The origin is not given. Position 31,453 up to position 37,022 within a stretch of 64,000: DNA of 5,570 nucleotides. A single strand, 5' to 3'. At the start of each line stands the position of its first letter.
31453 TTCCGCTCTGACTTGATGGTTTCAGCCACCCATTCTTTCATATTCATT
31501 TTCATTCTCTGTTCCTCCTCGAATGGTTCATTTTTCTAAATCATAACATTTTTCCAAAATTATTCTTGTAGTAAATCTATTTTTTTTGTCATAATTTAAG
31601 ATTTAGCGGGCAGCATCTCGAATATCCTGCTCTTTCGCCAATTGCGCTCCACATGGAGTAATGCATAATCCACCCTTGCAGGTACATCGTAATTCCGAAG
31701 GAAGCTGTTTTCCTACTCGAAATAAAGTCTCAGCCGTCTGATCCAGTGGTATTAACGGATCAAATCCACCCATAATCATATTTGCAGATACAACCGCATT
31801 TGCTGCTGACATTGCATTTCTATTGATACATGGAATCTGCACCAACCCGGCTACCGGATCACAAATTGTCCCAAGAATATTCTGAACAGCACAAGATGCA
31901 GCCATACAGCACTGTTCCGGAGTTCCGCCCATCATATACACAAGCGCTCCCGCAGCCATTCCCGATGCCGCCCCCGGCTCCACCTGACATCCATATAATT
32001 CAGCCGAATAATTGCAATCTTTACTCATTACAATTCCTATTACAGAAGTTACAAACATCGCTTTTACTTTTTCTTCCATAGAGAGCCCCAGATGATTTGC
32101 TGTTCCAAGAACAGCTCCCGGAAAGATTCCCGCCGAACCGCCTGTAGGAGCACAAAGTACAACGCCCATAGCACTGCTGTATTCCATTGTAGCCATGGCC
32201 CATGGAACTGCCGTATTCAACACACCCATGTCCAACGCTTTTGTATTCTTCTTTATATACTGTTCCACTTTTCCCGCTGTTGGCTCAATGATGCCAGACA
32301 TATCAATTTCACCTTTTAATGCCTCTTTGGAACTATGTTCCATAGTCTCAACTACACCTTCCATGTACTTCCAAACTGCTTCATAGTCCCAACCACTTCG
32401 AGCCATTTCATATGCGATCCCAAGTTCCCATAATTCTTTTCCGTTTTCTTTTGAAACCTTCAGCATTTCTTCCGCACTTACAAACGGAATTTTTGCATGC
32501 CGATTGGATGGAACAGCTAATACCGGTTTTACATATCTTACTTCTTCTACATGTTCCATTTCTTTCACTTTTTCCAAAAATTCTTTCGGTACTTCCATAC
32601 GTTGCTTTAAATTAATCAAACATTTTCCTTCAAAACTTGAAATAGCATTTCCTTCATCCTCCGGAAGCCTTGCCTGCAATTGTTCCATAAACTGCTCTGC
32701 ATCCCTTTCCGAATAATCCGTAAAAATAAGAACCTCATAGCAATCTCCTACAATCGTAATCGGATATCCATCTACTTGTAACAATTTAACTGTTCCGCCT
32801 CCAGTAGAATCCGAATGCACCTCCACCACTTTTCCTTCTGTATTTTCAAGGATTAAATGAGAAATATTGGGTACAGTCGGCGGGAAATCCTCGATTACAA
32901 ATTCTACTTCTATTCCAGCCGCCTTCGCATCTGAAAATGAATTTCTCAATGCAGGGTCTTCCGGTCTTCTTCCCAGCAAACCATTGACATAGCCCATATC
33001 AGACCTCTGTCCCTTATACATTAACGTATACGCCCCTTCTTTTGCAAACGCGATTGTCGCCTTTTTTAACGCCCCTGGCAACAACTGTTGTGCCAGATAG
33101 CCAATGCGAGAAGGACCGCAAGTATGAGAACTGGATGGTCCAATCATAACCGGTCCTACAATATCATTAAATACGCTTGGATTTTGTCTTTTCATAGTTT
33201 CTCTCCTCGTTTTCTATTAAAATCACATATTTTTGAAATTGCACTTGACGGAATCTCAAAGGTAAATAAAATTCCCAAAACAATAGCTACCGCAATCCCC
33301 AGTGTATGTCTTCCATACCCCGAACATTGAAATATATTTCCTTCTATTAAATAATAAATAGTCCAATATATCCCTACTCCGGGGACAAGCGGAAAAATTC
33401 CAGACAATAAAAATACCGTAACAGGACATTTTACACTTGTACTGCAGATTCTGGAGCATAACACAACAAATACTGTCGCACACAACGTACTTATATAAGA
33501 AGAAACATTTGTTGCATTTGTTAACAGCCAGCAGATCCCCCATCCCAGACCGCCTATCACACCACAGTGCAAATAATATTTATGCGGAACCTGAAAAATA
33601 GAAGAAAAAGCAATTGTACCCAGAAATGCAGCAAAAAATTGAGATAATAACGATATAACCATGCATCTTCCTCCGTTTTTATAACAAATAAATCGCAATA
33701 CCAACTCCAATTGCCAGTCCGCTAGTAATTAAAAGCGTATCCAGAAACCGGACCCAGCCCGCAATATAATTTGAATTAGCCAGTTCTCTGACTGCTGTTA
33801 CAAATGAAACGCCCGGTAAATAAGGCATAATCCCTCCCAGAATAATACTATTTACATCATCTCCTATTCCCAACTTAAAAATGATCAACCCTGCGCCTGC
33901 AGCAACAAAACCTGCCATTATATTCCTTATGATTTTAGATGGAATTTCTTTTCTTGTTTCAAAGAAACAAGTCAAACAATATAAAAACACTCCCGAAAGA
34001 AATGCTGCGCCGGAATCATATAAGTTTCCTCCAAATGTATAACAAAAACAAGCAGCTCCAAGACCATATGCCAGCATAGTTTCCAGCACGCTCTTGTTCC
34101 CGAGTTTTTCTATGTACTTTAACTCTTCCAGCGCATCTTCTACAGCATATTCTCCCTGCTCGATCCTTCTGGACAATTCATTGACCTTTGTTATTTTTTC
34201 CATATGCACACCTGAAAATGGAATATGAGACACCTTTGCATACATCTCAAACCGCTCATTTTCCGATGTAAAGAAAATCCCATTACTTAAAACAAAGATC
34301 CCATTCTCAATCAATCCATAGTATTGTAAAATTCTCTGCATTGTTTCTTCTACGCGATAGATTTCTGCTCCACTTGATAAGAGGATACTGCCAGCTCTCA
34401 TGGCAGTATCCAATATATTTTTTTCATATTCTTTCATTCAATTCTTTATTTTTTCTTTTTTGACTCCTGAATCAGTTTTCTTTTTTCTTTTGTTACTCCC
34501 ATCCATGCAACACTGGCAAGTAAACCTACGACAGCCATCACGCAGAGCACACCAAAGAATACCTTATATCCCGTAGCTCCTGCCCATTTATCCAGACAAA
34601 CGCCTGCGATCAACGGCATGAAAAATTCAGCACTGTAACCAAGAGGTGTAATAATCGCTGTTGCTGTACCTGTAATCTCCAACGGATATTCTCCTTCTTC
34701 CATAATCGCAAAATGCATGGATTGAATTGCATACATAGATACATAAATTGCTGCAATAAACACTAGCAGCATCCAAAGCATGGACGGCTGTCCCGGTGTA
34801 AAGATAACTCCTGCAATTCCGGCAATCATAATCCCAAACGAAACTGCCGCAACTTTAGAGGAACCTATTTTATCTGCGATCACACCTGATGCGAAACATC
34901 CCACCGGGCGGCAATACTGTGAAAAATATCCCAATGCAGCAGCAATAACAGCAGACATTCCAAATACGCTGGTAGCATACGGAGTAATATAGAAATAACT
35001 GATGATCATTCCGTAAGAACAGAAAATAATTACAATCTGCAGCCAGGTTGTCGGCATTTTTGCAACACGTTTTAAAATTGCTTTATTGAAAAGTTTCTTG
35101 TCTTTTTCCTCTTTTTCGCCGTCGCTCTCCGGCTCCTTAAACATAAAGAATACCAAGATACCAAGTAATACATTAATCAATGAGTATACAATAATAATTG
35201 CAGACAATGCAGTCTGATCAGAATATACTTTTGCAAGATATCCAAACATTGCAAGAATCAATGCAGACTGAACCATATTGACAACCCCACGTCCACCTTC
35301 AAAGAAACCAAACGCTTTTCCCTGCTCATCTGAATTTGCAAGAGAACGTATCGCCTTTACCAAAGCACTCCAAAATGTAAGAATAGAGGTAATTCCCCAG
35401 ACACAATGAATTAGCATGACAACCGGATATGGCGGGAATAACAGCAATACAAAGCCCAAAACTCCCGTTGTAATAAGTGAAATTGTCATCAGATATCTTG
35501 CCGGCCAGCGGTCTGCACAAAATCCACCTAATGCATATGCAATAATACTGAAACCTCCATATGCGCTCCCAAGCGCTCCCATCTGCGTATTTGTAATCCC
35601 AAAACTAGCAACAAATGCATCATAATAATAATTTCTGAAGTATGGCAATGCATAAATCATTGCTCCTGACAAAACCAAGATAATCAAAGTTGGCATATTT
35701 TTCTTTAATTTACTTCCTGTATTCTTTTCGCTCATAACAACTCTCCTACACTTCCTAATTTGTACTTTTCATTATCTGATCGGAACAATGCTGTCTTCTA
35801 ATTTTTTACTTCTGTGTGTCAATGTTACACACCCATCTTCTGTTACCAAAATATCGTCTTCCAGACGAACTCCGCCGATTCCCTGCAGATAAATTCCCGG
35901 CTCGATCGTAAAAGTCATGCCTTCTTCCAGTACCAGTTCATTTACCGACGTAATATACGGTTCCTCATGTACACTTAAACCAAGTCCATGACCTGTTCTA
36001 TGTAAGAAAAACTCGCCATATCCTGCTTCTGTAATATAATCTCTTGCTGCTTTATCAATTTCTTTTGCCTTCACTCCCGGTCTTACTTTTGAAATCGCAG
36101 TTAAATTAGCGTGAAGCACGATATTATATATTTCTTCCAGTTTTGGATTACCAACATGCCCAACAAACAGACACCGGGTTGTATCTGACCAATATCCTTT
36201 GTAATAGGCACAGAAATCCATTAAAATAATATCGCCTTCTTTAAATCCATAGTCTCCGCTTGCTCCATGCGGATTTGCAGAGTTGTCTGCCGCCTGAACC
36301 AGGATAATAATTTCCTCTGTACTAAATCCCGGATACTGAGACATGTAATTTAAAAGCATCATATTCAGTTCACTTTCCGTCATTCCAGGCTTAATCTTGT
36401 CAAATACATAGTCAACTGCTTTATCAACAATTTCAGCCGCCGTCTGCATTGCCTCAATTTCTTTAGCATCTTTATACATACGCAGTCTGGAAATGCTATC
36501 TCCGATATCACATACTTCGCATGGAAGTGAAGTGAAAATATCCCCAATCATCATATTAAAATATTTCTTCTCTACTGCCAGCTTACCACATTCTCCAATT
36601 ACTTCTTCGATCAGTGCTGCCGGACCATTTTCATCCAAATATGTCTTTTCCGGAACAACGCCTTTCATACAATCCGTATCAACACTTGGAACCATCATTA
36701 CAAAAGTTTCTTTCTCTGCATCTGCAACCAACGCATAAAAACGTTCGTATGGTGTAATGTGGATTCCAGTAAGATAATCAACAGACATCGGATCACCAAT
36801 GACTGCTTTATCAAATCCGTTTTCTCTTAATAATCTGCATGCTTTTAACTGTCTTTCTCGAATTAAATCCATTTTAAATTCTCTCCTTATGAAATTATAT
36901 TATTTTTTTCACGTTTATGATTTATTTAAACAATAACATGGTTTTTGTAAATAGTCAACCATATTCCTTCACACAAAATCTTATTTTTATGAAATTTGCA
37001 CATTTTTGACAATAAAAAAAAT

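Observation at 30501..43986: Complete non-pyrrolysine MttB-family corrinoid methyltransferase system with no assignable substrate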

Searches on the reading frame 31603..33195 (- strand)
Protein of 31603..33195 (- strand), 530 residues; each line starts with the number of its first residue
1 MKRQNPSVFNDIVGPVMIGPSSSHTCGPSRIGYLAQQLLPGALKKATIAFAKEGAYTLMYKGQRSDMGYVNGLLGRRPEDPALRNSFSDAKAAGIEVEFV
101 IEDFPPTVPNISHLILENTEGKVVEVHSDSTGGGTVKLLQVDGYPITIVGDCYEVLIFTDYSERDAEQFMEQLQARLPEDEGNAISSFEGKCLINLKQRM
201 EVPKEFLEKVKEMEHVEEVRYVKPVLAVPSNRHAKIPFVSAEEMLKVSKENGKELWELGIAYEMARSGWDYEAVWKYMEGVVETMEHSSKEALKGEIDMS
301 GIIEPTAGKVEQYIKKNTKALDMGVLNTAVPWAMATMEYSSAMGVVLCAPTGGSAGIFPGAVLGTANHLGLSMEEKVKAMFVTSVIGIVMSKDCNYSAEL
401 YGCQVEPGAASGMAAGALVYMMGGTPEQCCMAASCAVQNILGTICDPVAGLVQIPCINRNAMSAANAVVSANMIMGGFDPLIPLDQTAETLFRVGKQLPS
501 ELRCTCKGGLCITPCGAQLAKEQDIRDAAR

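Call 3: search_protein_families(library=pfam, proteins=[window:31603-33195:-])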
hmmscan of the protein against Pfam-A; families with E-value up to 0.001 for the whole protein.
window:31603-33195:- (530 aa): 2 families
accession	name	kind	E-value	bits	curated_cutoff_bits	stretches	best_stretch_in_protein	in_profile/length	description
PF03313.21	SDH_alpha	-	3.9e-64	217.2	26.4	1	250-510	1-259/260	Serine dehydratase alpha chain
PF03315.21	SDH_beta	-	7.5e-06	26.8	26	1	16-80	8-75/155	Serine dehydratase beta chain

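Call 4: search_protein_families(library=ncbifam, proteins=[window:31603-33195:-])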
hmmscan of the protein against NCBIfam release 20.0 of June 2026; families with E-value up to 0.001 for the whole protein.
window:31603-33195:- (530 aa): 5 families
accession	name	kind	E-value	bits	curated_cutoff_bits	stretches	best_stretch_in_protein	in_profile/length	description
TIGR00718.1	sda_alpha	equivalog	2e-67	227.4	243.2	1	240-522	4-285/300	L-serine ammonia-lyase, iron-sulfur-dependent, subunit alpha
TIGR00720.1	sda_mono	equivalog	2.5e-53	181.6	345.1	1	233-512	165-448/450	L-serine ammonia-lyase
NF011614.0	PRK15040.1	equivalog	1.1e-41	143.3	873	1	236-513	169-450/454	L-serine ammonia-lyase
NF011598.0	PRK15023.1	equivalog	1.6e-41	142.7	942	1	235-512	168-449/454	L-serine ammonia-lyase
TIGR00719.1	sda_beta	equivalog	4.2e-28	98.5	161.2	1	7-157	5-153/208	L-serine ammonia-lyase, iron-sulfur-dependent subunit beta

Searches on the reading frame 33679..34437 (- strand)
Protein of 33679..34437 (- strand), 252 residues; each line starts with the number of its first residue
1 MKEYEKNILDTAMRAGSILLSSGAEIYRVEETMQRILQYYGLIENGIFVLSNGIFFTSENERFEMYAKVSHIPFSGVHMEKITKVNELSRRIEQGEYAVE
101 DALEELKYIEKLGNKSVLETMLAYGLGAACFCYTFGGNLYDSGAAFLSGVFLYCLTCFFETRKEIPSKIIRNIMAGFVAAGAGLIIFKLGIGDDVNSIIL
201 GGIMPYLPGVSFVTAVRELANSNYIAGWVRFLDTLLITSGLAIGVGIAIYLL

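Call 3: search_protein_families(library=pfam, proteins=[window:33679-34437:-])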
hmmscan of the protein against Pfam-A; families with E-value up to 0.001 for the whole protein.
window:33679-34437:- (252 aa): 1 family
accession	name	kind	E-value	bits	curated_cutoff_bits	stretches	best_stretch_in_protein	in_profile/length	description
PF06738.18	ThrE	-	9.2e-60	202.5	26.3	1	10-251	1-240/241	Putative threonine/serine exporter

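Call 4: search_protein_families(library=ncbifam, proteins=[window:33679-34437:-])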
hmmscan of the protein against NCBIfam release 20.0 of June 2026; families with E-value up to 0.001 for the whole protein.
window:33679-34437:- (252 aa): 1 family
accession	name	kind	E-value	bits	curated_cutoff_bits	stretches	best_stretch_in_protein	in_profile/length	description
NF047720.1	ThrSerExpThrE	equivalog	1.8e-18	66.4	550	1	7-250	39-287/468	threonine/serine exporter ThrE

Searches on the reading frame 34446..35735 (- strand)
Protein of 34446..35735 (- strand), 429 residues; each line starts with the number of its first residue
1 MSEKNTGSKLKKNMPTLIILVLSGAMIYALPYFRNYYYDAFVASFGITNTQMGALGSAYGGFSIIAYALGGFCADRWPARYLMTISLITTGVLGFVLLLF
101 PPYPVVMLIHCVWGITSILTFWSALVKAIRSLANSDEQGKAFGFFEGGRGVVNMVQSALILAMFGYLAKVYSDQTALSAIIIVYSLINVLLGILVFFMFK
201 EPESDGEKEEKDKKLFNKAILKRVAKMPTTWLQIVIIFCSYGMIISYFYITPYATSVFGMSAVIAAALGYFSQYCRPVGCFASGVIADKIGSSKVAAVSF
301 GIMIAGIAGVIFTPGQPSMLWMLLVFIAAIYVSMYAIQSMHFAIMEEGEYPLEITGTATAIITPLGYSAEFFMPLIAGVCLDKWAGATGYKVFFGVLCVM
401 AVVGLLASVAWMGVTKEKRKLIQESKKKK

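Call 3: search_protein_families(library=pfam, proteins=[window:34446-35735:-])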
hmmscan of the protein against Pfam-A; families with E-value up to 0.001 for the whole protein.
window:34446-35735:- (429 aa): 2 families
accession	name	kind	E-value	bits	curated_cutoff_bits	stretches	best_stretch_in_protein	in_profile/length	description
PF07690.21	MFS_1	-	3.8e-30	105.4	33.4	1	40-371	22-344/347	Major Facilitator Superfamily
PF13347.12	MFS_2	-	2.7e-09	36.5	27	1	23-360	9-360/427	MFS/sugar transport protein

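Call 4: search_protein_families(library=ncbifam, proteins=[window:34446-35735:-])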
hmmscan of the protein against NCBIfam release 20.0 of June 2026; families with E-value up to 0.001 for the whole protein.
window:34446-35735:- (429 aa): 3 families
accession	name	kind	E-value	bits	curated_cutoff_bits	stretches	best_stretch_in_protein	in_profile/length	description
TIGR00881.1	2A0104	subfamily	2.1e-12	46.8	407.75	1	40-391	20-376/379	phosphoglycerate transporter protein PgtP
TIGR00886.1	2A0108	subfamily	9.1e-12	44.7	311.7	1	137-344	123-344/368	NarK family nitrate/nitrite MFS transporter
NF038246.1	bile_salt_MFS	equivalog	6.6e-06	25.2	400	0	134-335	125-332/408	conjugated bile salt MFS transporter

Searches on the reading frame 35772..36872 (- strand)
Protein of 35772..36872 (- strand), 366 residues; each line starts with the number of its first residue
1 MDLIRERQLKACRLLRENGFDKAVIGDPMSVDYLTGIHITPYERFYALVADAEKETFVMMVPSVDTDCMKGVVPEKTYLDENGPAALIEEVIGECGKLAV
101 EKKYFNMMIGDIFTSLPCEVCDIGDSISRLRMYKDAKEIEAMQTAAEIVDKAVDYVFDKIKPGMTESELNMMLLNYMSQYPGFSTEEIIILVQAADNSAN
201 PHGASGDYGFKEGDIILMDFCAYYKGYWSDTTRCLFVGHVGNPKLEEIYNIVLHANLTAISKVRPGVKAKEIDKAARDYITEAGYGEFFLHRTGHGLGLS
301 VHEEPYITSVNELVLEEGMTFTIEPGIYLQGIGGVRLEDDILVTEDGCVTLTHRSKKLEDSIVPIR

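Call 3: search_protein_families(library=pfam, proteins=[window:35772-36872:-])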
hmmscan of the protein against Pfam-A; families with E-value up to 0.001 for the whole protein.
window:35772-36872:- (366 aa): 2 families
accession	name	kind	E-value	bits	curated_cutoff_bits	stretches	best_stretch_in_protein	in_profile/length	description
PF00557.29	Peptidase_M24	-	1.6e-65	221.2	23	1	140-345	1-208/208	Metallopeptidase family M24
PF01321.24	Creatinase_N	-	4.9e-08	34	22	1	10-132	4-127/128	Creatinase/Prolidase N-terminal domain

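Call 4: search_protein_families(library=ncbifam, proteins=[window:35772-36872:-])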
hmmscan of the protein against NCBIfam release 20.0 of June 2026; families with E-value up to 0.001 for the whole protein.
window:35772-36872:- (366 aa): 15 families
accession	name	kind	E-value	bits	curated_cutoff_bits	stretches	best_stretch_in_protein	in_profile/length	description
NF040821.1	dipep_PepQ_Arch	equivalog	3.4e-62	210.4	630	1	12-357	7-344/346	Xaa-Pro dipeptidase PepQ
NF007310.0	PRK09795.1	equivalog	2.1e-56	191.3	393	1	126-356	120-353/361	aminopeptidase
NF008131.0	PRK10879.1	equivalog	2.4e-31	109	465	2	117-274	157-313/438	Xaa-Pro aminopeptidase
TIGR00500.1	met_pdase_I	equivalog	4.6e-31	108.2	171.35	1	134-336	4-212/247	type I methionyl aminopeptidase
NF038259.1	ectoine_DoeA_2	exception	5.3e-24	84.6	575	1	14-351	24-376/386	ectoine hydrolase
NF011174.0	PRK14576.1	subfamily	1.6e-20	73.4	487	1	127-355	171-398/405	putative endopeptidase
NF008970.0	PRK12318.1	equivalog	7.2e-19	68.1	267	1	133-328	43-245/291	methionyl aminopeptidase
TIGR02993.1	ectoine_eutD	equivalog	9.3e-17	61.2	613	1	130-358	155-387/391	ectoine hydrolase DoeA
NF011720.0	PRK15173.1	subfamily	3.8e-15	55.7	420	1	124-354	106-335/343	peptidase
NF011173.0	PRK14575.1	equivalog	4.5e-15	55.5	850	1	123-354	168-398/406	putative peptidase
NF009533.0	PRK12897.1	equivalog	1.3e-14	54.2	488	1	134-327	5-204/248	type I methionyl aminopeptidase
TIGR00501.1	met_pdase_II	equivalog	7.8e-12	45.3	222.65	1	136-335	2-198/295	type II methionyl aminopeptidase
NF005583.0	PRK07281.1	equivalog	1.7e-10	40.6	445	1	219-328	125-236/286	methionyl aminopeptidase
NF043017.1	DimsulpropLyDddP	equivalog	9.7e-09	34.5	600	1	86-353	160-435/443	dimethylsulfonioproprionate lyase DddP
NF010133.0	PRK13607.1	equivalog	2.1e-08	33.4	339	1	125-281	153-306/443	Xaa-Pro dipeptidase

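Call 18: search_solved_structures(query=window:35772-36872:-, max_evalue=1e-10, show_alignments=1)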
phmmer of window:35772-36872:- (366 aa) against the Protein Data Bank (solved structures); distinct sequences matched with E-value up to 1e-10: 90 (the best 60 are shown).
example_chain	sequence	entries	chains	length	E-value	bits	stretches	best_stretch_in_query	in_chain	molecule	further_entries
1wn1_A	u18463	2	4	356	8.1e-67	229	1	10-354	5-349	dipeptidase | 356aa long hypothetical dipeptidase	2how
3q6d_A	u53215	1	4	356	4e-61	210.2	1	116-358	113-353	Proline dipeptidase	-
1pv9_A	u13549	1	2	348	2.2e-58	201.2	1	5-357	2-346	Xaa-Pro dipeptidase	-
7n02_A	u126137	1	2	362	2.6e-56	194.4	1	14-355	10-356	Aminopeptidase P family protein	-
4zng_C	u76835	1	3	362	5e-56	193.5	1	14-355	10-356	Prolidase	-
4rgz_A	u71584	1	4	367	6e-56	193.2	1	17-358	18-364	Xaa-Pro aminopeptidase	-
4fkc_A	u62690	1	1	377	6.6e-56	193.1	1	17-358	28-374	Xaa-Pro aminopeptidase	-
1wy2_A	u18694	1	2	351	1.4e-55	192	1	1-357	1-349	Xaa-Pro dipeptidase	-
6xmr_A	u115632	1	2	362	1.8e-55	191.6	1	14-355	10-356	Aminopeptidase P family protein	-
7k3u_A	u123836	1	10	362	3.5e-55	190.7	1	14-355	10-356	Aminopeptidase P family protein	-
4ege_A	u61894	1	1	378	1.7e-51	178.6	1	12-358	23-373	Dipeptidase PepE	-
2zsg_A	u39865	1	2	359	3.1e-51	177.7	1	121-353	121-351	Aminopeptidase P, putative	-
5giu_A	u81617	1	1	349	6.9e-49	170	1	125-357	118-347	Proline dipeptidase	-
5cdl_A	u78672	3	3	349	6.9e-49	170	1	125-357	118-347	Proline dipeptidase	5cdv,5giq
5cnx_A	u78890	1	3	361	2.1e-48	168.4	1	129-351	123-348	Aminopeptidase YpdF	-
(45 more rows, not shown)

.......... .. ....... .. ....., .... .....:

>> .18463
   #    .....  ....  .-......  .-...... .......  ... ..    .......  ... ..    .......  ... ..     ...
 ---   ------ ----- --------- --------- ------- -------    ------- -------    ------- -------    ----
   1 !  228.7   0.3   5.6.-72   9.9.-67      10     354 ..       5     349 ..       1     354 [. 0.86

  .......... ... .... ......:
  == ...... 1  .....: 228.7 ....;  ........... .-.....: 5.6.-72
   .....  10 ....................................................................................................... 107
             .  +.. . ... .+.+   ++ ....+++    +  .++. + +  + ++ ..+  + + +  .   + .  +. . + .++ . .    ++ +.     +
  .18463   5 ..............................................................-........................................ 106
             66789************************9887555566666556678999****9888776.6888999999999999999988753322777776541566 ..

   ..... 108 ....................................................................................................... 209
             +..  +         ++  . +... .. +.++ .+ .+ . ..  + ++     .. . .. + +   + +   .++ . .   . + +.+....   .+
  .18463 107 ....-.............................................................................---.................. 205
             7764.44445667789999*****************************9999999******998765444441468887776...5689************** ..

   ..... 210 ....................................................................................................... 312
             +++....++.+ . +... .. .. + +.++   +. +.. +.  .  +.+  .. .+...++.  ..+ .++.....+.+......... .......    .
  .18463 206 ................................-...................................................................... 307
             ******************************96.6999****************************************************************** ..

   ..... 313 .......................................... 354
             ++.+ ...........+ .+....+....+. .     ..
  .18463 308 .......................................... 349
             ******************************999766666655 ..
